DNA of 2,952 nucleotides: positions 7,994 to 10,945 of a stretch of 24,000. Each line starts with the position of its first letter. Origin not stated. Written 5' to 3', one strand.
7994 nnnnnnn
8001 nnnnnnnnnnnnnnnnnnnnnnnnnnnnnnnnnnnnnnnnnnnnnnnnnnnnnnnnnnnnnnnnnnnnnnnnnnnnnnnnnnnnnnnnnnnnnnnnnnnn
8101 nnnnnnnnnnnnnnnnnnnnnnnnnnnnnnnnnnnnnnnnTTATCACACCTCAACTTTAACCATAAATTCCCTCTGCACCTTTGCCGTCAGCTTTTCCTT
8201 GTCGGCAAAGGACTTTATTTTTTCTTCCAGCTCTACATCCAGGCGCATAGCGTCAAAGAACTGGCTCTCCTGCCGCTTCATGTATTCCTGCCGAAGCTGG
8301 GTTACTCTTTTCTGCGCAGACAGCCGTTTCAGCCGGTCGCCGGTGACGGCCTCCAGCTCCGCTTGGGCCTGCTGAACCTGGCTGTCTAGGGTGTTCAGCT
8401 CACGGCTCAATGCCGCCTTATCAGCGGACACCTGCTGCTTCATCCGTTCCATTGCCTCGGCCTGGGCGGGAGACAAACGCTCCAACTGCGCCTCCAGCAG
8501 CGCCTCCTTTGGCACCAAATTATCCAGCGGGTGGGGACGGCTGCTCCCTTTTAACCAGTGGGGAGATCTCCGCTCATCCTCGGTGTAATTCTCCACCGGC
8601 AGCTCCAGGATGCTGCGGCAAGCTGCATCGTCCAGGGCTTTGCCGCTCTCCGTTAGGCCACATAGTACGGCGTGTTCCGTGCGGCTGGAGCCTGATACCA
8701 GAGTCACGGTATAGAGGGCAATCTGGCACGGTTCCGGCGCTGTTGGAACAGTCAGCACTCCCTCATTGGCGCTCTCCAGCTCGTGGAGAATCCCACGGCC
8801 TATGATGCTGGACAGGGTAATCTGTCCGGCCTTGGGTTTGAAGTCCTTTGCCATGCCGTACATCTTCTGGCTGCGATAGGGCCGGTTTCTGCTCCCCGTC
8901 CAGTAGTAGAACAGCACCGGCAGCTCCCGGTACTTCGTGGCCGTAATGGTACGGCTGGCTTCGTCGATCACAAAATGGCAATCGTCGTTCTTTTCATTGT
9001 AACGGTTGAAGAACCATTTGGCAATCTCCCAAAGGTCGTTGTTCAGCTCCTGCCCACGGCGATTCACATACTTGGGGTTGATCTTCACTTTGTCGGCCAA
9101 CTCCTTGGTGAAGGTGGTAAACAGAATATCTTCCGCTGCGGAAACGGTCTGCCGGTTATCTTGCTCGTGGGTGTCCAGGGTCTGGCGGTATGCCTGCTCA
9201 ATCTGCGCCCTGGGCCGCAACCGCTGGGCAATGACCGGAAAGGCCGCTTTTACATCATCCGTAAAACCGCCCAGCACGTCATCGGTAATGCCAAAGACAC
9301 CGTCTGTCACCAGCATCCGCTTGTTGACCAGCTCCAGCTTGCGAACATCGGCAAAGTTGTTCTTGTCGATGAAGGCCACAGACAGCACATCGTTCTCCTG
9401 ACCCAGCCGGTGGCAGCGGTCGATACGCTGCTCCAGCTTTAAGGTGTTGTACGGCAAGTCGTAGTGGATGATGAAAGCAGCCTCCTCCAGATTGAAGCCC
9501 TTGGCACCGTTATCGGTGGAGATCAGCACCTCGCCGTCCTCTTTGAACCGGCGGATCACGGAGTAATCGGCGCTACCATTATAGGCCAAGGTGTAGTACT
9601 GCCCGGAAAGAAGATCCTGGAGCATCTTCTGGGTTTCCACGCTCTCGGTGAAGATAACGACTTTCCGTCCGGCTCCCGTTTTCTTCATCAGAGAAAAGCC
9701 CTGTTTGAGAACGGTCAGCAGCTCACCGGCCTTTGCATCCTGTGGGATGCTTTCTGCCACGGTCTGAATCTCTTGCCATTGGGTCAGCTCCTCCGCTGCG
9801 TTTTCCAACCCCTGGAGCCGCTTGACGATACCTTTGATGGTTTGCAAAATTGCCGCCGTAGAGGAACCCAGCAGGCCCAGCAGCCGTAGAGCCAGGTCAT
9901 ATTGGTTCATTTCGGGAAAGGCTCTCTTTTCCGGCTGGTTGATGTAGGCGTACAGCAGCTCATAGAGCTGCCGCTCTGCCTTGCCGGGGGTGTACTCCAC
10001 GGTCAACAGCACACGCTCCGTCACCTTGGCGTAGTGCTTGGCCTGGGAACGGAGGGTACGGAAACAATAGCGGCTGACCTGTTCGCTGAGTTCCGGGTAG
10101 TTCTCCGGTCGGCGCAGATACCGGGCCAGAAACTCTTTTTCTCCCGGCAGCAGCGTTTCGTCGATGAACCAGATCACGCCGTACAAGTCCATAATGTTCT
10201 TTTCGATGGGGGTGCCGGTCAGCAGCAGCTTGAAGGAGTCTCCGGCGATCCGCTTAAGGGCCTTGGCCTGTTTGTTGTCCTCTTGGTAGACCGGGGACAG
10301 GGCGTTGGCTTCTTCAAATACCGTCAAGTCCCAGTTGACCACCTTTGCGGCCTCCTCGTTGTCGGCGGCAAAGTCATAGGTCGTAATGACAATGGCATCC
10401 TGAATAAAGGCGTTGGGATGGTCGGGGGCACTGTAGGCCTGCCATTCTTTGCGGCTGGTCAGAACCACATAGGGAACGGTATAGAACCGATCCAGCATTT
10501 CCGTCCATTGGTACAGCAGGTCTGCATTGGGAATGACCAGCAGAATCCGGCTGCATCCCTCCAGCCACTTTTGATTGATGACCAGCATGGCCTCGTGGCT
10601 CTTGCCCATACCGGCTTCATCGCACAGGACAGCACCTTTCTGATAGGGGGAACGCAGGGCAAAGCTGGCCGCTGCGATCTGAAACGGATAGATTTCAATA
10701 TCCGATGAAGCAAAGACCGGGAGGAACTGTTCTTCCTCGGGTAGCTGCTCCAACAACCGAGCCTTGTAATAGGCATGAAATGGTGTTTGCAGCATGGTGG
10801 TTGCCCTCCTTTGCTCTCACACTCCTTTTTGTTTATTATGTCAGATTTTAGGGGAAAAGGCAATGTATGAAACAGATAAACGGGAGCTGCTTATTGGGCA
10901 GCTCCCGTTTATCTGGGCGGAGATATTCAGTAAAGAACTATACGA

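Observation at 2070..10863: Five-gene, translationally coupled operon: SNF2 ATPase / SieB-like 2-TM / type III Mod / 2-TM protein / type III Res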

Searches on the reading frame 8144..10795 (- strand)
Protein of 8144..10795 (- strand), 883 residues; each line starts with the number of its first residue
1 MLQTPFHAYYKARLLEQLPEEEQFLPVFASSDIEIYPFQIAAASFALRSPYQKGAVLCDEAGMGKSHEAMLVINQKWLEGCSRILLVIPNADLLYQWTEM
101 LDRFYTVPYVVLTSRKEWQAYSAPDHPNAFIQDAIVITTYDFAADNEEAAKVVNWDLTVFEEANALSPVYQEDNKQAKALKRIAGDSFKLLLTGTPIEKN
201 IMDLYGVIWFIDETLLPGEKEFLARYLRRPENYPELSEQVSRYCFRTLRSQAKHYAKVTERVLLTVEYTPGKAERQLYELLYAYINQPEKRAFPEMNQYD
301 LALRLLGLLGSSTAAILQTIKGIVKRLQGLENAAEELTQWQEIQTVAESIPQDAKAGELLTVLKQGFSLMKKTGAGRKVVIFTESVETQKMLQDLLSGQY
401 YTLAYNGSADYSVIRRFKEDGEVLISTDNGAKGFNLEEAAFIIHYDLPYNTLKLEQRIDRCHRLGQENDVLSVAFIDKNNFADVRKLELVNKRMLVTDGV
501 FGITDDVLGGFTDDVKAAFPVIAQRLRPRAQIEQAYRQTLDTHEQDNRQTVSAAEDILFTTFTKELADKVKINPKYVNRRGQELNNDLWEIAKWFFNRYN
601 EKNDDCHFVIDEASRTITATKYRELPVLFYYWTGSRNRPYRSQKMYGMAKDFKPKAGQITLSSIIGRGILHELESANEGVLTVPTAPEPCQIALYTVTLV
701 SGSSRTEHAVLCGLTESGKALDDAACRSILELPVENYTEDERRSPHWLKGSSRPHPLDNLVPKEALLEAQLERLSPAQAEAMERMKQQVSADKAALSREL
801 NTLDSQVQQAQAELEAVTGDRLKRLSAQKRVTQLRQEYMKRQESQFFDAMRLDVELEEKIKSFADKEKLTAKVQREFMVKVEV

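Call 3: search_protein_families(library=pfam, proteins=[window:8144-10795:-], max_evalue=0.01)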
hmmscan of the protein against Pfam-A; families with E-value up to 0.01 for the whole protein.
window:8144-10795:- (883 aa): 4 families
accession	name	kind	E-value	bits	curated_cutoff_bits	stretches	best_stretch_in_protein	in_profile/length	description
PF00176.29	SNF2-rel_dom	-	3.9e-20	72.6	24.9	1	39-281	2-254/290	SNF2-related domain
PF00271.37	Helicase_C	-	1.6e-14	54.5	23.5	1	372-465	11-110/110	Helicase conserved C-terminal domain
PF13872.12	AAA_34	-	1.5e-06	27.8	27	1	43-155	51-170/306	P-loop containing NTP hydrolase pore-1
PF04851.21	ResIII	-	1.8e-06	28.4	22.5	1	38-197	7-163/164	Type III restriction enzyme, res subunit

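Call 4: search_protein_families(library=padloc, proteins=[window:8144-10795:-], max_evalue=0.01)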
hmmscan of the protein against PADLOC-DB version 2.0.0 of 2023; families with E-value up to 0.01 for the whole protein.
window:8144-10795:- (883 aa): 42 families (the best 25 are shown)
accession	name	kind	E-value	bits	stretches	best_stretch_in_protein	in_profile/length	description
PDLC02619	DrmD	-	2.9e-92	308.2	3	26-333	24-329/872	DrmD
PDLC02500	BrxHI|BrxHII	-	1.1e-37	128.1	2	325-558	431-666/933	BrxHI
PDLC00659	HmaA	-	1e-30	104.4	2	344-468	481-614/1176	SNF2 helicase / DEAD-box helicase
PDLC00633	ZorD1|ZorD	-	1.2e-29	101.1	1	26-470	437-848/908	"SWI2/SNF2 helicase, Mrr-like nuclease"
PDLC02843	DpdE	-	1.5e-26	90.7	2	29-217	153-318/1091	DpdE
PDLC02504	BrxHI|BrxHII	-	5.1e-26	88.9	2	332-516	444-631/971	BrxHII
PDLC02621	DrmD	-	2.5e-24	83.6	2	334-549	478-698/1040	DrmD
PDLC00631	ZorD1|ZorD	-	2.9e-24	83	2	52-228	461-644/1071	"SWI2/SNF2 helicase, Mrr-like nuclease"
PDLC02620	DrmD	-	6.5e-23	78.6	2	375-535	483-650/1060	DrmD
PDLC02623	DrmD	-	6.9e-22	75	2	351-510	508-669/1040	DrmD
PDLC02845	DpdE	-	2.2e-20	70.1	2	53-280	863-1080/1293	DpdE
PDLC02842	DpdE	-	5.9e-20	68.6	2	50-230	718-896/1176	DpdE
PDLC02846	DpdE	-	1.1e-19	67.9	2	28-205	156-331/1034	DpdE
PDLC02840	DpdE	-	2.4e-19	67.1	2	25-217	150-323/1091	DpdE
PDLC00628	ZorD1|ZorD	-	3.3e-17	59.5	2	32-231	510-712/1171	"SWI2/SNF2 helicase, Mrr-like nuclease"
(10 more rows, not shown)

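Call 40: find_homologous_proteins(query=window:8147-10795:-)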
Query window:8147-10795:- (883 aa): 1117 proteins with E <= 0.001 among 8000 candidates; the best 120 are listed.
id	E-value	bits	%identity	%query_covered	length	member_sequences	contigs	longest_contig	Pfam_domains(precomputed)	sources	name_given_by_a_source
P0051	0.0e+0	1872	94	100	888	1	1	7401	PF13872.13,PF00176.30,PF00271.38,PF04851.22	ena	-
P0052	0.0e+0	1870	94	100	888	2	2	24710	PF13872.13,PF00176.30,PF00271.38,PF04851.22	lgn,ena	-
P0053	0.0e+0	1868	94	100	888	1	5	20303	PF13872.13,PF00176.30,PF00271.38,PF04851.22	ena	-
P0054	0.0e+0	1867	93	100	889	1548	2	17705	PF13872.13,PF00176.30,PF00271.38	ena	-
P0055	0.0e+0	1866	93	100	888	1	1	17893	PF13872.13,PF00176.30,PF00271.38,PF04851.22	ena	-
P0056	0.0e+0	1863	93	100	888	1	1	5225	PF13872.13,PF00176.30,PF00271.38,PF04851.22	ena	-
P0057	0.0e+0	1861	93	100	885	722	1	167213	PF13872.13,PF00176.30,PF00271.38,PF04851.22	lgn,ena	-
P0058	0.0e+0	1858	94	99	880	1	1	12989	PF13872.13,PF00176.30,PF00271.38,PF04851.22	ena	-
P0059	0.0e+0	1849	93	100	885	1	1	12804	PF13872.13,PF00176.30,PF00271.38,PF04851.22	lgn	-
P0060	0.0e+0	1849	93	100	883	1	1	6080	PF13872.13,PF00176.30,PF00271.38,PF04851.22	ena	-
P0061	0.0e+0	1845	92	100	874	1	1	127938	PF13872.13,PF00176.30,PF00271.38,PF04851.22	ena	-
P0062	0.0e+0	1838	93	100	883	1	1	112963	PF13872.13,PF00176.30,PF00271.38,PF04851.22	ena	-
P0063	0.0e+0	1836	92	100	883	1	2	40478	PF13872.13,PF00176.30,PF00271.38,PF04851.22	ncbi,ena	-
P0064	0.0e+0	1835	92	100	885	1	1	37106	PF13872.13,PF00176.30,PF00271.38,PF04851.22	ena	-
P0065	0.0e+0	1831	91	100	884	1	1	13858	PF13872.13,PF00176.30,PF00271.38,PF04851.22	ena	-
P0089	0.0e+0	1825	91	100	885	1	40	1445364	PF13872.13,PF00176.30,PF00271.38,PF04851.22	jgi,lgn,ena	jgi:hypothetical protein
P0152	0.0e+0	1613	81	100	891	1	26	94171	PF13872.13,PF00176.30,PF00271.38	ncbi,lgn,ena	-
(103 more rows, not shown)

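Call 41: find_encoding_contigs(protein=P0089, flank=10000, max_places=5)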
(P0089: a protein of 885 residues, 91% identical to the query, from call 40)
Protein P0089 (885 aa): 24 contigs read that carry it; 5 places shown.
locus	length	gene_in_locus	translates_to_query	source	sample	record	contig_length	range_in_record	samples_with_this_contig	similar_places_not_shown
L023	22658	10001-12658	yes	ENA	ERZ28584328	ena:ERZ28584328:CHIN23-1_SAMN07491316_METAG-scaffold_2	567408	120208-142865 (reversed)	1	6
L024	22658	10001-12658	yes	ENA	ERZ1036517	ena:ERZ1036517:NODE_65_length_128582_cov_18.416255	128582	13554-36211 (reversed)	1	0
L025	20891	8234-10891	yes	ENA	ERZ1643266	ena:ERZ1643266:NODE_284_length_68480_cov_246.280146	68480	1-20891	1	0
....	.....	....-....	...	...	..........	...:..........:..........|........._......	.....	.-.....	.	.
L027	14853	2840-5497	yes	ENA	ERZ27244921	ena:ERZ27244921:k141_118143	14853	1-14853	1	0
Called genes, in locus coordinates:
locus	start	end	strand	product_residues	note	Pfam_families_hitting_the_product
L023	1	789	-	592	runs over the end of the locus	PF21211:FkbH_N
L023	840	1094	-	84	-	PF12637:TSCPD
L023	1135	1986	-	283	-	PF02811:PHP (weak)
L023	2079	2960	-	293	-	PF00126:HTH_1, PF03466:LysR_substrate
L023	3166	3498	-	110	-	-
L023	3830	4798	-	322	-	PF01183:Glyco_hydro_25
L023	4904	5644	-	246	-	PF00106:adh_short, PF08659:KR, PF13561:adh_short_C2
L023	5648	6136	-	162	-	PF00383:dCMP_cyt_deam_1, PF14437:MafB19-deam, PF14439:Bd3614-deam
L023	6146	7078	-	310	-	PF02517:Rce1-like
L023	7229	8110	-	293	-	PF02016:Peptidase_S66, PF17676:Peptidase_S66C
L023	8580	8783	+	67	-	PF12728:HTH_17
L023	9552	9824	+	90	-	-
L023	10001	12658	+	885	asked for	PF13872:AAA_34 (weak), PF00176:SNF2-rel_dom, PF04851:ResIII (weak), PF00271:Helicase_C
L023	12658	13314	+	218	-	-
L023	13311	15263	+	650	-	PF01555:N6_N4_Mtase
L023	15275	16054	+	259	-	-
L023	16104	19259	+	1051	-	PF04851:ResIII, PF00270:DEAD (weak), PF19778:RE_endonuc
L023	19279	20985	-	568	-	PF03389:MobA_MobL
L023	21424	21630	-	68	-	PF12958:DUF3847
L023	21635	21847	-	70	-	PF20075:DUF6471 (weak)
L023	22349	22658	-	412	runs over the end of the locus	PF19263:DUF5906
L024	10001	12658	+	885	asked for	PF13872:AAA_34 (weak), PF00176:SNF2-rel_dom, PF04851:ResIII (weak), PF00271:Helicase_C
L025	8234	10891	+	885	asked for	PF13872:AAA_34 (weak), PF00176:SNF2-rel_dom, PF04851:ResIII (weak), PF00271:Helicase_C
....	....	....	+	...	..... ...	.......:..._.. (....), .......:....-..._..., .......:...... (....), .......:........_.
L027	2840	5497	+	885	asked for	PF13872:AAA_34 (weak), PF00176:SNF2-rel_dom, PF04851:ResIII (weak), PF00271:Helicase_C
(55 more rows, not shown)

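Call 42: find_encoding_contigs(protein=P0152, flank=10000, max_places=5)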
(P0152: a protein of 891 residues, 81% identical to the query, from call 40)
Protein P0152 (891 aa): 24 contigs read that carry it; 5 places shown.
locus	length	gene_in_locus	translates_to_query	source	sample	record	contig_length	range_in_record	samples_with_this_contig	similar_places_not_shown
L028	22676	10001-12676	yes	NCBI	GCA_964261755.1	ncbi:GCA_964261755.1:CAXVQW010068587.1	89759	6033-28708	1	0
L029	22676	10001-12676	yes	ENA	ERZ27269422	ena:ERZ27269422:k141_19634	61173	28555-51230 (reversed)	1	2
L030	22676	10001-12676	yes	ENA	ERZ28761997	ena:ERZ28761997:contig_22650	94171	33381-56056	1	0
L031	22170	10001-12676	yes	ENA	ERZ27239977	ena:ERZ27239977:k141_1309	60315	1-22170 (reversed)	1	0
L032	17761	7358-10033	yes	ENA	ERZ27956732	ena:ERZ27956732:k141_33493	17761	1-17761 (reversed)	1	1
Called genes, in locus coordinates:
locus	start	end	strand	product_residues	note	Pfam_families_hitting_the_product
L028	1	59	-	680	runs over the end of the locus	PF00239:Resolvase, PF07508:Recombinase, PF13408:Zn_ribbon_recom, PF14287:DUF4368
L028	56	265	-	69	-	PF14202:TnpW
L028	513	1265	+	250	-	-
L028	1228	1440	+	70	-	-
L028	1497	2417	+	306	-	-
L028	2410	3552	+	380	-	PF04326:SLFN_AlbA_2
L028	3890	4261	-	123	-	PF14198:TnpV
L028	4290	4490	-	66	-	-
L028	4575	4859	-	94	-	-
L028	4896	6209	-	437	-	PF03432:Relaxase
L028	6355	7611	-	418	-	PF13481:AAA_25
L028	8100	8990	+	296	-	PF19553:DUF6076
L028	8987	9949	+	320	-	PF04542:Sigma70_r2 (weak)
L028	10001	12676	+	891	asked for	PF00176:SNF2-rel_dom, PF13872:AAA_34 (faint), PF00271:Helicase_C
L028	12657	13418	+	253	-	-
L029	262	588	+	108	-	PF13173:AAA_14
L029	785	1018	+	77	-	-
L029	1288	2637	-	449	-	PF13240:Zn_Ribbon_1 (weak), PF24460:DUF7575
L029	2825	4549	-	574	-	PF00239:Resolvase, PF07508:Recombinase, PF13408:Zn_ribbon_recom, PF14287:DUF4368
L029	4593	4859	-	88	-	-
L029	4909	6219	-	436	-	PF03432:Relaxase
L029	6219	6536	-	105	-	PF21983:NikA-like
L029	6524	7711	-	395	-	PF13481:AAA_25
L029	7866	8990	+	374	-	PF19553:DUF6076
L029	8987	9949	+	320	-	PF04542:Sigma70_r2 (weak)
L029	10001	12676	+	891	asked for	PF00176:SNF2-rel_dom, PF13872:AAA_34 (faint), PF00271:Helicase_C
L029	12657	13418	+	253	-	-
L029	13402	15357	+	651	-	PF01555:N6_N4_Mtase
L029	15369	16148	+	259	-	-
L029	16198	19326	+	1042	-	PF04851:ResIII, PF00270:DEAD (weak), PF19778:RE_endonuc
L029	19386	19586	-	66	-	-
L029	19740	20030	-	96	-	PF20648:DUF6809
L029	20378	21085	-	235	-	PF00239:Resolvase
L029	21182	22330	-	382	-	PF02163:Peptidase_M50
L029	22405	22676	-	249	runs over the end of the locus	-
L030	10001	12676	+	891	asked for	PF00176:SNF2-rel_dom, PF13872:AAA_34 (faint), PF00271:Helicase_C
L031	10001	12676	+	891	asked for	PF00176:SNF2-rel_dom, PF13872:AAA_34 (faint), PF00271:Helicase_C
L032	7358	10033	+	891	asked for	PF00176:SNF2-rel_dom, PF13872:AAA_34 (faint), PF00271:Helicase_C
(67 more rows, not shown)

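Call 44: search_protein_families(library=pfam, proteins=[L023:12658-13314:+, L029:12657-13418:+, L023:15275-16054:+], max_evalue=1)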
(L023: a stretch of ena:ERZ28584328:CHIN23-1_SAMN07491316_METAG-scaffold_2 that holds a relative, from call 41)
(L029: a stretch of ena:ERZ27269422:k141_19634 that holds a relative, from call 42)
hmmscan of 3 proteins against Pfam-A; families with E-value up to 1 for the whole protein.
L023:12658-13314:+ (218 aa): 1 family
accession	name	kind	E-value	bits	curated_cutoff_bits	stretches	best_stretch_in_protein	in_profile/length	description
PF22872.1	DUF7018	-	0.057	14.1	27.8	1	148-179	38-69/116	Domain of unknown function (DUF7018)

L029:12657-13418:+ (253 aa): 4 families
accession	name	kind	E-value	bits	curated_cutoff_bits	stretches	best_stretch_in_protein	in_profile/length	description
PF00335.26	Tetraspanin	-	0.012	15.7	32.1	0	199-250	76-127/225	Tetraspanin family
PF05101.18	VirB3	-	0.083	13.7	23.9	1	200-237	32-69/84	Type IV secretory pathway, VirB3-like protein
PF07850.20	Renin_r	-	0.63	10.6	27.8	0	8-30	27-50/79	Renin receptor-like transmembrane spanning segment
PF12420.13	DUF3671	-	0.65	9.9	34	0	10-232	157-220/223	Fam-L, Fam-M like protein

L023:15275-16054:+ (259 aa): 1 family
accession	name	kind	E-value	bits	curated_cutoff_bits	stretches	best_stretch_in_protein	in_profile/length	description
PF21058.3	Stereocilin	-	0.2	11.2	26.6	1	149-200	155-207/397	Stereocilin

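Call 45: search_protein_families(library=padloc, proteins=[L023:12658-13314:+, L029:12657-13418:+, L023:15275-16054:+, L023:10001-12658:+], max_evalue=0.01)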
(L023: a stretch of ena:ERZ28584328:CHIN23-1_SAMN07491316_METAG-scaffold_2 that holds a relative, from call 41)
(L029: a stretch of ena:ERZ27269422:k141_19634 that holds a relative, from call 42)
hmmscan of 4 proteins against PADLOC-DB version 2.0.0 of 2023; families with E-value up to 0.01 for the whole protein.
L023:12658-13314:+ (218 aa): 0 families

L029:12657-13418:+ (253 aa): 0 families

L023:15275-16054:+ (259 aa): 0 families

L023:10001-12658:+ (885 aa): 44 families (the best 25 are shown)
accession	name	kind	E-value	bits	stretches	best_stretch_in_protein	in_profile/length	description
PDLC02619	DrmD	-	8.9e-93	309.9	3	27-333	25-329/872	DrmD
PDLC02500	BrxHI|BrxHII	-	2.9e-38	130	2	325-558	431-666/933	BrxHI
PDLC00633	ZorD1|ZorD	-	6e-30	102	1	31-470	442-848/908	"SWI2/SNF2 helicase, Mrr-like nuclease"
PDLC00659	HmaA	-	2.6e-29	99.7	2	344-468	477-614/1176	SNF2 helicase / DEAD-box helicase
PDLC02843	DpdE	-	2.5e-28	96.5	2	28-219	152-320/1091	DpdE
PDLC00631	ZorD1|ZorD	-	9.2e-27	91.2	2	52-228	461-644/1071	"SWI2/SNF2 helicase, Mrr-like nuclease"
PDLC02620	DrmD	-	2.2e-24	83.5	2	376-553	484-668/1060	DrmD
PDLC02504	BrxHI|BrxHII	-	3.1e-24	83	2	334-516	446-631/971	BrxHII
PDLC02621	DrmD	-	1.2e-23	81.3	2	334-549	481-698/1040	DrmD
PDLC02623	DrmD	-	3.2e-23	79.5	2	352-510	509-669/1040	DrmD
PDLC02846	DpdE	-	3.3e-20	69.6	2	28-215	156-341/1034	DpdE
PDLC02845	DpdE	-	4.3e-20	69.2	2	53-280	863-1080/1293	DpdE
PDLC00628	ZorD1|ZorD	-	1.5e-18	63.9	1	46-471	523-938/1171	"SWI2/SNF2 helicase, Mrr-like nuclease"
PDLC00632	ZorD1|ZorD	-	2.6e-18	63.4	2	51-232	615-811/1101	"SWI2/SNF2 helicase, Mrr-like nuclease"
PDLC02842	DpdE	-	3.1e-18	62.9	1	50-513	718-1164/1176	DpdE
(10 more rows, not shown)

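Call 46: search_dna_similar(query=window:8147-10795:-, collection=plasmids, mode=protein, max_rows=30, max_evalue=1e-20)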
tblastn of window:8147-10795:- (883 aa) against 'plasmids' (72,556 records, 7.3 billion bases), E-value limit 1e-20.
Records with a match: 74; places in all: 76; records where one place covers at least 80% of the query: 4.
Best place of each record, by identity: <60% 74.
By first word of the organism name: Salmonella 15; Klebsiella 11; Providencia 5; Escherichia 2; Aeromonas 2; Roseomonas 2; Nostoc 2; Halorientalis 2; Haloferax 2; Natrinema 2; and 29 more.
By predicted mobility (MOB-suite, as given by PLSDB): non-mobilizable 34; conjugative 32; mobilizable 8.
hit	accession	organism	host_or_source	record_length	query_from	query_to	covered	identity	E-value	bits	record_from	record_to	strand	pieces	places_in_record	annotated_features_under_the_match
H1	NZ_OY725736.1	Monoglobus pectinilyticus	-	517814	1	881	100%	48.4%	0e+0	813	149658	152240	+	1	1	DEAD/DEAH box helicase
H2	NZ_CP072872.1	Rhizobium sp. NLR16a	lentil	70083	31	883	97%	28.0%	8e-87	311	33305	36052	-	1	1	SNF2-related protein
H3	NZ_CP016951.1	Cupriavidus taiwanensis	Mimosa,single cell,nodules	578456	31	735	80%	30.4%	2e-86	310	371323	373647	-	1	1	SNF2-related protein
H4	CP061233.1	Escherichia coli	Sheep,cell culture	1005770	33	736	80%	29.5%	6e-62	265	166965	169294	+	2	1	none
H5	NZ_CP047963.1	Aeromonas media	cell culture,hospital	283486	27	734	80%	28.9%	4e-74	273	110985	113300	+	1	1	SNF2-related protein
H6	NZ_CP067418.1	Aeromonas media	cell culture,water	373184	27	734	80%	28.9%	4e-74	273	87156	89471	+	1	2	SNF2-related protein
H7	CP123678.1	Salmonella enterica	animal-swine-market swine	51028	31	596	64%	31.7%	1e-81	295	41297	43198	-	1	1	SNF2-related protein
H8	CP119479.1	Salmonella enterica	Product-Raw-Ground, Comminuted or ...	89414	31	596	64%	31.7%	2e-81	295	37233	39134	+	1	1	SNF2-related protein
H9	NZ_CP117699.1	Salmonella enterica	Homo sapiens,tissue sample,leg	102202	31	596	64%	31.7%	2e-81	295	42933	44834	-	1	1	SNF2-related protein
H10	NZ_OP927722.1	Salmonella sp.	-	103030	31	596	64%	31.7%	2e-81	295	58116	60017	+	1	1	SNF2-related protein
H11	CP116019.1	Salmonella enterica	cell culture,pig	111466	31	596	64%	31.7%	2e-81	295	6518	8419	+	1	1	SNF2-related protein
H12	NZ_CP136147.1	Salmonella enterica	Homo sapiens,Skin secretion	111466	31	596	64%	31.7%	2e-81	295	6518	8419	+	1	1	SNF2-related protein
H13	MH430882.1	Salmonella enterica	-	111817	31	596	64%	31.7%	2e-81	295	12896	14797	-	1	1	rapA_2: RNA polymerase-associated protein RapA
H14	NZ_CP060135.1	Salmonella enterica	slaughtered pig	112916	31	596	64%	31.7%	2e-81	295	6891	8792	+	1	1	SNF2-related protein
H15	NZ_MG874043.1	Salmonella sp.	-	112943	31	596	64%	31.7%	2e-81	295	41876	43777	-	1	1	SNF2-related protein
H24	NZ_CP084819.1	Klebsiella quasipneumoniae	Homo sapiens,Whole organism,blood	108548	1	594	67%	29.9%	5e-69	258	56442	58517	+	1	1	SNF2-related protein | helix-turn-helix transcriptional regulator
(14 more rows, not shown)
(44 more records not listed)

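Call 48: get_annotated_region(hit=H1, flank=10000)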
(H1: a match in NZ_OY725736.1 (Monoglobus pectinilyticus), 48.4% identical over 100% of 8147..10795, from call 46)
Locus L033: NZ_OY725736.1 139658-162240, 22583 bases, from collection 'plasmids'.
description: Monoglobus pectinilyticus strain Ruminococcaceae species TSDC17.2-1.2 plasmid 12, complete sequence
organism: Monoglobus pectinilyticus (NCBI taxid 1981510)
taxonomy: Bacteria; Bacillota; Clostridia; Monoglobales; Monoglobaceae; Monoglobus; Monoglobus pectinilyticus
host: -; source: -; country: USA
typing (MOB-suite, as given by PLSDB): non-mobilizable
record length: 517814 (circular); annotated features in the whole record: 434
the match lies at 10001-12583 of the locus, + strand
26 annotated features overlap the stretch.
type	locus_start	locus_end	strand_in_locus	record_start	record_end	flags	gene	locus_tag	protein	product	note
CDS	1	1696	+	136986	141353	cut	-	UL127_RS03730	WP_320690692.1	RHS repeat-associated core domain-containing protein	-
CDS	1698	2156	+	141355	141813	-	-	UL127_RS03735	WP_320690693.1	hypothetical protein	-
CDS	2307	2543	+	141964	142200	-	-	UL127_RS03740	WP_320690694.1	hypothetical protein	-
CDS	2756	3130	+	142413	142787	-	-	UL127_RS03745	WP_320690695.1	hypothetical protein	-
CDS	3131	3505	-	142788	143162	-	-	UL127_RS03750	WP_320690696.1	hypothetical protein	-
CDS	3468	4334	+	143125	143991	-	-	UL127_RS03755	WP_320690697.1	RHS repeat-associated core domain-containing protein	-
CDS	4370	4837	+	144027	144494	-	-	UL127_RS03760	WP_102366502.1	hypothetical protein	-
CDS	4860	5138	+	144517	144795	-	-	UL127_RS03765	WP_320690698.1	hypothetical protein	-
CDS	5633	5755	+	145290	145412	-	-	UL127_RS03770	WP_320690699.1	hypothetical protein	-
CDS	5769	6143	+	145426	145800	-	-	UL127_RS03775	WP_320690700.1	hypothetical protein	-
CDS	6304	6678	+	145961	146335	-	-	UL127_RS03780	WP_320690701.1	RHS repeat-associated core domain-containing protein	-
CDS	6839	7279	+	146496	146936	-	-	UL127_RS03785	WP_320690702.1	hypothetical protein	-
CDS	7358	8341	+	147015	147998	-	-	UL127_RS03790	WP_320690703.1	replication initiator protein A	-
CDS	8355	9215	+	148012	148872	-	-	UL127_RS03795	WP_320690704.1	ParB/RepB/Spo0J family partition protein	GO:0007059 - chromosome segregation [Evidence IEA]; GO:0000910 - cytokinesis [Evidence IEA]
CDS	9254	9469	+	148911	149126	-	-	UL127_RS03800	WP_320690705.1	hypothetical protein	-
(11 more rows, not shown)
